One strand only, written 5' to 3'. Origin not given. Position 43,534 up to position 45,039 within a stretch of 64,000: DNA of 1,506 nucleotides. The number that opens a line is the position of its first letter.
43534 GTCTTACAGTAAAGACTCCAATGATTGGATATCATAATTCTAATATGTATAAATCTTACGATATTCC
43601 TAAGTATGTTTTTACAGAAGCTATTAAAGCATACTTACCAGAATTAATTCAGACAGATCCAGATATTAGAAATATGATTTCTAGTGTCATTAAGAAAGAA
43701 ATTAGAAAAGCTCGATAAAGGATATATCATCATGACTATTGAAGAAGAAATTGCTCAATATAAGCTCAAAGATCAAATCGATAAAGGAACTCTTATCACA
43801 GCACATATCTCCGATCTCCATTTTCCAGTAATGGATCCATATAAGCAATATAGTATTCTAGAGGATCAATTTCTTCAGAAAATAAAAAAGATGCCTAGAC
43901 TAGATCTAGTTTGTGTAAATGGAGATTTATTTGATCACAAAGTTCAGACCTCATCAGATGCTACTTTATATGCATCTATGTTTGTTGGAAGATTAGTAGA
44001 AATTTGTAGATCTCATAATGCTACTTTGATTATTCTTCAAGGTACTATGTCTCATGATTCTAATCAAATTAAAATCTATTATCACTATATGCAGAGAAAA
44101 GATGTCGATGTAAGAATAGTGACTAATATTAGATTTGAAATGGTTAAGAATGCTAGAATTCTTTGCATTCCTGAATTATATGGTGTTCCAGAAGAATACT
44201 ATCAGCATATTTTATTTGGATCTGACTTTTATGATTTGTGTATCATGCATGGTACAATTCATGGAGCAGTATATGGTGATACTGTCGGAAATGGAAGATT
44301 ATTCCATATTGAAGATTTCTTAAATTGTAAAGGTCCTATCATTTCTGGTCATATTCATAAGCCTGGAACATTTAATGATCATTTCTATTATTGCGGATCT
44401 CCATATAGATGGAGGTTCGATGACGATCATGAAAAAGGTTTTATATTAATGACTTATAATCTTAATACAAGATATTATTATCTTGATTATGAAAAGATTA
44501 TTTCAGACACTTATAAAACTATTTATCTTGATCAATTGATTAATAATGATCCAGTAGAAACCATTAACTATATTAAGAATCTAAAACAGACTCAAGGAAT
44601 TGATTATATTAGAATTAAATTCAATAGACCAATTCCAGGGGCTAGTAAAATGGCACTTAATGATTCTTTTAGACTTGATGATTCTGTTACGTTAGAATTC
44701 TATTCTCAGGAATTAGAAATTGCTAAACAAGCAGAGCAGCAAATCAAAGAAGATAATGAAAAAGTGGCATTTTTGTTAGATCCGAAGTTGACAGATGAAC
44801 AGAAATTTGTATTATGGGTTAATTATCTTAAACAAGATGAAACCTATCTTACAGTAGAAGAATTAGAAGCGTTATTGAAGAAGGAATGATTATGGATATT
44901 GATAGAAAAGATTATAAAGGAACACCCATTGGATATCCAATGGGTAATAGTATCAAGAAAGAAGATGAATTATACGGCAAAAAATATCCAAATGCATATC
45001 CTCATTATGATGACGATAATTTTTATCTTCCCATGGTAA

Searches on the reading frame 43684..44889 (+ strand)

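Call 10: search_protein_families(library=phrogs, proteins=[window:43684-44889:+])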
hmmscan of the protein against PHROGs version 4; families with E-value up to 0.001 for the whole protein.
window:43684-44889:+ (401 aa): 0 families

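Call 11: search_protein_families(library=pfam, proteins=[window:43684-44889:+])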
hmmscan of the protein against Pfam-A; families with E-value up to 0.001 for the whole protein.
window:43684-44889:+ (401 aa): 1 family
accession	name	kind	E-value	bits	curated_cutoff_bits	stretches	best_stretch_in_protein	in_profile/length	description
PF00149.33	Metallophos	-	0.00075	20.4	21.5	1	40-227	4-191/191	Calcineurin-like phosphoesterase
